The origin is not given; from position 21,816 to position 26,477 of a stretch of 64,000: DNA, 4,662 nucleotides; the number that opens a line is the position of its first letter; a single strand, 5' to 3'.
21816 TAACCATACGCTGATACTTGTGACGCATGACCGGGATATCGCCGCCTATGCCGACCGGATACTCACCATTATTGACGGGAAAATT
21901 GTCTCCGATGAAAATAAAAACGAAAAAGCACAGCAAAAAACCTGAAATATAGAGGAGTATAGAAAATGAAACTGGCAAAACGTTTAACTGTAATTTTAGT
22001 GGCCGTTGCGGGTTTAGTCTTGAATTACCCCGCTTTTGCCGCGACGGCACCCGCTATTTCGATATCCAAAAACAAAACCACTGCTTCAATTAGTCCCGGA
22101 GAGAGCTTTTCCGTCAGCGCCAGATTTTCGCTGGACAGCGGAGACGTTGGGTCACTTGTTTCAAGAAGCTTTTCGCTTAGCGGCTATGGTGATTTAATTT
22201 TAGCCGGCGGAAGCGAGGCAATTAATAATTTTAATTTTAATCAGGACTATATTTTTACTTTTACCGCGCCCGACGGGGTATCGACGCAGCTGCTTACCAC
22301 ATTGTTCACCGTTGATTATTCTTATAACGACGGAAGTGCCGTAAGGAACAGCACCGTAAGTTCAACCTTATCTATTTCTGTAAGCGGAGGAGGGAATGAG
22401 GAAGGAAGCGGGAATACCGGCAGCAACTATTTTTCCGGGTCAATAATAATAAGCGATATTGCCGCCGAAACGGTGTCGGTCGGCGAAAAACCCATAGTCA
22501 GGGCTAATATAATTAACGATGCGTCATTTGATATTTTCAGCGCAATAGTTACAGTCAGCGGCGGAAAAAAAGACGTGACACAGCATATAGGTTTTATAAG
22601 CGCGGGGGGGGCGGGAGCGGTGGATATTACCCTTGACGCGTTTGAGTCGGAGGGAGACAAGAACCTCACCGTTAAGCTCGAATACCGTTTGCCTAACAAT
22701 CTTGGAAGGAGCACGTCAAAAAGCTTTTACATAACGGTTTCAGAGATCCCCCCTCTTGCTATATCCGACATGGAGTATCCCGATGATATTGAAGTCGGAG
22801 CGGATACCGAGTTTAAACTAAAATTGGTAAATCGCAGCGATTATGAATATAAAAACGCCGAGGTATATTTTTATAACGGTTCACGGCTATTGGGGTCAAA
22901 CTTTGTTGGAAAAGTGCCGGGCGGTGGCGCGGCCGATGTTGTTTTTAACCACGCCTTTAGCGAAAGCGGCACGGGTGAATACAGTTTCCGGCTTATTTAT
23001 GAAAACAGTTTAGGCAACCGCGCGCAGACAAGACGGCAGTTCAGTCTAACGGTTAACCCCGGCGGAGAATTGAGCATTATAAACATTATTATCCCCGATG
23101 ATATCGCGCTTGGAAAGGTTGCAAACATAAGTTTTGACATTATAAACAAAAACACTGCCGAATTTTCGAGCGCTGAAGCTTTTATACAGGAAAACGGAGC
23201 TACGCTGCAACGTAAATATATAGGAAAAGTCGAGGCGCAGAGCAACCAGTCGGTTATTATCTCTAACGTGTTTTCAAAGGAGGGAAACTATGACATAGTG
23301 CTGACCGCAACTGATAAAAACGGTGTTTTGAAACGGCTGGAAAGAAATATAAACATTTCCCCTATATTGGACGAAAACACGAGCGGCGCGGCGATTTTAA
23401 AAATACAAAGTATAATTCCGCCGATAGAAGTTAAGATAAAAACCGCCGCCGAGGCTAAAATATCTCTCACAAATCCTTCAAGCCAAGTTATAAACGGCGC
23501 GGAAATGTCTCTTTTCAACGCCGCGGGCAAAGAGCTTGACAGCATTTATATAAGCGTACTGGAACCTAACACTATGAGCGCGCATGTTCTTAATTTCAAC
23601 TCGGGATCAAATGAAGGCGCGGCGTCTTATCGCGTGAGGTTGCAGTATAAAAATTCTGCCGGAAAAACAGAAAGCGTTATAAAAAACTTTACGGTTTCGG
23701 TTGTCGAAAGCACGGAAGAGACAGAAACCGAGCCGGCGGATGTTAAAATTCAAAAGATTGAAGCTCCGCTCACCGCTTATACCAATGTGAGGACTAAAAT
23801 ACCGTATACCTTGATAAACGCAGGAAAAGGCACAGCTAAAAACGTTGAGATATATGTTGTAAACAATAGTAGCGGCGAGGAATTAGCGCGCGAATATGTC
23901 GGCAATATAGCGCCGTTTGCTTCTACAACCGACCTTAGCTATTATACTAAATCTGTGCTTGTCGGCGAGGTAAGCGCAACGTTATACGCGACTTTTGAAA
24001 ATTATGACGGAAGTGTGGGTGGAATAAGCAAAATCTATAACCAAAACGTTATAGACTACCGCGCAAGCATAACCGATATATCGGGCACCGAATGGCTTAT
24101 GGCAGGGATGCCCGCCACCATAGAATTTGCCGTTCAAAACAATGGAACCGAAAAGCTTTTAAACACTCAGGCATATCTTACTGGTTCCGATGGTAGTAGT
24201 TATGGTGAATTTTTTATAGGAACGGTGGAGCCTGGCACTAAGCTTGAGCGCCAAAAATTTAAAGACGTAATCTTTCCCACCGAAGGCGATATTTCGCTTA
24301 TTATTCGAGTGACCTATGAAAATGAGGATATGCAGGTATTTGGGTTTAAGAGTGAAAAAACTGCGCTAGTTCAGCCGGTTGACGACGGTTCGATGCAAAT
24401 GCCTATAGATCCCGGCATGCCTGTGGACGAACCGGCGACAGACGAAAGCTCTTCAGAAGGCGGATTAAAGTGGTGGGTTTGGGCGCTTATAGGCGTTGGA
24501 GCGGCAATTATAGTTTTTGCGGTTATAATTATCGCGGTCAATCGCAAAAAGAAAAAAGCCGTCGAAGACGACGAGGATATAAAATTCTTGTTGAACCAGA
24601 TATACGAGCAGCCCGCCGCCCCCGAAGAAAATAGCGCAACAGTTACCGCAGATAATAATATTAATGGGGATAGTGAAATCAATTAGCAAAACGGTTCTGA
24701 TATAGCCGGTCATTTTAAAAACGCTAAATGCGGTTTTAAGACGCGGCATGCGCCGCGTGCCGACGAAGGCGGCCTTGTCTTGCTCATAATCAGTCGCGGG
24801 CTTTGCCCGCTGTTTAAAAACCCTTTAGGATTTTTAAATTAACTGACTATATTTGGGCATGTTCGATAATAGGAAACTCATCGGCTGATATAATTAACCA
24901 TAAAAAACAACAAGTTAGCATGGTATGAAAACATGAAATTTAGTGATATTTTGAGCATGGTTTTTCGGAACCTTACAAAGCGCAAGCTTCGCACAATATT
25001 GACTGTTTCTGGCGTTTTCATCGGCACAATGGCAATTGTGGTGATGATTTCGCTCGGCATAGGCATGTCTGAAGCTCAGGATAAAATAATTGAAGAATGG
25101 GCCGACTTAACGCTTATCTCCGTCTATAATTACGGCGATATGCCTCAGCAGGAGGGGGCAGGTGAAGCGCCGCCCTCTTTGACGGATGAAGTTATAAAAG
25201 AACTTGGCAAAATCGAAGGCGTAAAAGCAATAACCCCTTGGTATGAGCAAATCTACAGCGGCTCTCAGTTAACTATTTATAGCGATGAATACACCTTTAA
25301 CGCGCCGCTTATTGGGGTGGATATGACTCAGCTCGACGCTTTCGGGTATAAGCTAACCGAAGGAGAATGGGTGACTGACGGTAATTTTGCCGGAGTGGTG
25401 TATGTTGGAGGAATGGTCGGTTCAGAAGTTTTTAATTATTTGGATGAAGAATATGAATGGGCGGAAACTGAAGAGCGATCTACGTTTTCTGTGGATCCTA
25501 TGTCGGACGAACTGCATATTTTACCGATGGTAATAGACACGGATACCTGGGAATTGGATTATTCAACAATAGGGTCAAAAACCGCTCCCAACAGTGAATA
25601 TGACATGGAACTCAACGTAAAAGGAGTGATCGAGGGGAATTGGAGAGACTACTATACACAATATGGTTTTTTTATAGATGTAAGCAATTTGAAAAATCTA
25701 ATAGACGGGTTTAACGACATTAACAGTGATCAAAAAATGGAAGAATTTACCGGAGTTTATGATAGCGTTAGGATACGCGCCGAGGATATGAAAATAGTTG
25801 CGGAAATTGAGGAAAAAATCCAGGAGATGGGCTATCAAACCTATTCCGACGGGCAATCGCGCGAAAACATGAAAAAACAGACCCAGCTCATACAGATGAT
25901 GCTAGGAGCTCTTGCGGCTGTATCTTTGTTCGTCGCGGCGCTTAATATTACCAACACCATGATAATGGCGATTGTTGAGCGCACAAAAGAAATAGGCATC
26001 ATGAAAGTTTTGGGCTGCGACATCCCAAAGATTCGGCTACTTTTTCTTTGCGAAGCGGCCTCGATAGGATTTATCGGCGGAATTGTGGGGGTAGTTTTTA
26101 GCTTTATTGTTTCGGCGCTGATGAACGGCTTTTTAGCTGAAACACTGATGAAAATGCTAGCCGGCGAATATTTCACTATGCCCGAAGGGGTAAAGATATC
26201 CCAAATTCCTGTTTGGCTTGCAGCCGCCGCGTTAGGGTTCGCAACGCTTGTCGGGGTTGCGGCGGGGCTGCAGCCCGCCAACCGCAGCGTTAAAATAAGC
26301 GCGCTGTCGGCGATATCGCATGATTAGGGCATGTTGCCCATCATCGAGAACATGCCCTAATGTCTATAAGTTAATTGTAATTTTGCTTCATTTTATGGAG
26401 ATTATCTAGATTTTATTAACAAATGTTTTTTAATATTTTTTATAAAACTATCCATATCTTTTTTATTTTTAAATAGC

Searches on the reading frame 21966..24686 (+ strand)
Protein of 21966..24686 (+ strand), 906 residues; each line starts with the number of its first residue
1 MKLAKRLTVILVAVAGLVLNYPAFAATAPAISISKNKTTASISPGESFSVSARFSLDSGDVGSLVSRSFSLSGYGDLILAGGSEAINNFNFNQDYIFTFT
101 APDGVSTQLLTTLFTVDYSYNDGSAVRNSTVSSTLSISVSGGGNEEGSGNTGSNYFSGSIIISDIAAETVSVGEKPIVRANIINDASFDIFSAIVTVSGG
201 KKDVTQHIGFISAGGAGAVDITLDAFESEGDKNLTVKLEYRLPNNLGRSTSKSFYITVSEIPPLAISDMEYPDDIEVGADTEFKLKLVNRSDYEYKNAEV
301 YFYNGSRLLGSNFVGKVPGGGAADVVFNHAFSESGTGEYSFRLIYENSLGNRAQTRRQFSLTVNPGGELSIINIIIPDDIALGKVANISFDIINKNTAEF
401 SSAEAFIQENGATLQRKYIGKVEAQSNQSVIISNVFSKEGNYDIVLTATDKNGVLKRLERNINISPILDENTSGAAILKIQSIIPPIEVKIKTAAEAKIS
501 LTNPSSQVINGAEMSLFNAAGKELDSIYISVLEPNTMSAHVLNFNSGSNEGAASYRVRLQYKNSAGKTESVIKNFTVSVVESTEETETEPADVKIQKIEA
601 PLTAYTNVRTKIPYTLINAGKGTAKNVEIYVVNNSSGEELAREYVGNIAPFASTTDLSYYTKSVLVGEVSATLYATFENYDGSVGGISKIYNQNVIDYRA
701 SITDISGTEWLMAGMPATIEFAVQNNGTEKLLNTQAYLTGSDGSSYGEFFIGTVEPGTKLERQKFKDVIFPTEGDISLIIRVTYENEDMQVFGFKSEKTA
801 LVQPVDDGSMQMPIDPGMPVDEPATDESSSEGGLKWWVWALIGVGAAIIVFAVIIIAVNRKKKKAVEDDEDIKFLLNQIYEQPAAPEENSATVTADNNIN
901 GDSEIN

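Call 13: search_protein_families(library=ncbifam, proteins=[window:21966-24686:+])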
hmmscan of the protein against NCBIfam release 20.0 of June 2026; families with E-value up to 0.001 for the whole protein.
window:21966-24686:+ (906 aa): 0 families

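Call 27: search_protein_families(library=pfam, proteins=[window:21966-24686:+])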
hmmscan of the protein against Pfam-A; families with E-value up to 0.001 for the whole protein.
window:21966-24686:+ (906 aa): 2 families
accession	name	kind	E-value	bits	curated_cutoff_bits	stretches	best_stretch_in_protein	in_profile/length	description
PF07705.17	CARDB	-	4e-11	43.5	22.7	0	369-459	4-94/101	CARDB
PF15418.12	DUF4625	-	0.0006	20.5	27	0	423-464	90-130/131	Domain of unknown function (DUF4625)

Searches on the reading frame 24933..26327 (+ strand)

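Call 13: search_protein_families(library=ncbifam, proteins=[window:24933-26327:+])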
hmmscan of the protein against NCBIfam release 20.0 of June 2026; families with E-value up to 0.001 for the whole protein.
window:24933-26327:+ (464 aa): 9 families
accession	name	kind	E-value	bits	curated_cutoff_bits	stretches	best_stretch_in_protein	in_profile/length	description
TIGR02212.1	lolCE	equivalog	2.3e-20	72.9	362.45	1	277-459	220-406/411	lipoprotein-releasing ABC transporter permease subunit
NF007826.0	PRK10535.1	equivalog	1.7e-17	63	966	2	312-403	513-604/648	macrolide ABC transporter ATP-binding protein/permease MacB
NF038347.1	FtsX_Gpos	exception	1.5e-16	60.6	225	1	252-441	96-283/296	permease-like cell division protein FtsX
NF038346.1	FtsX_actino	exception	6.1e-13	48.8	250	1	277-440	133-297/308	permease-like cell division protein FtsX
TIGR00439.2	FtsX_Gneg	equivalog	2.1e-12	46.8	255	1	305-416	151-260/292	permease-like cell division protein FtsX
TIGR02213.1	lolE_release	exception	1.2e-11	44.2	540.35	1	272-460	218-407/411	lipoprotein-releasing ABC transporter permease subunit LolE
NF008357.0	PRK11146.1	exception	1.4e-11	43.9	439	1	279-458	228-408/414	lipoprotein-releasing ABC transporter permease subunit LolE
TIGR03434.1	ADOP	subfamily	4.9e-11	41.5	622.3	1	279-463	631-802/803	ADOP family duplicated permease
NF008076.0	PRK10814.1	exception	1.4e-08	34.2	473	1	315-440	258-379/399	lipoprotein-releasing ABC transporter permease subunit LolC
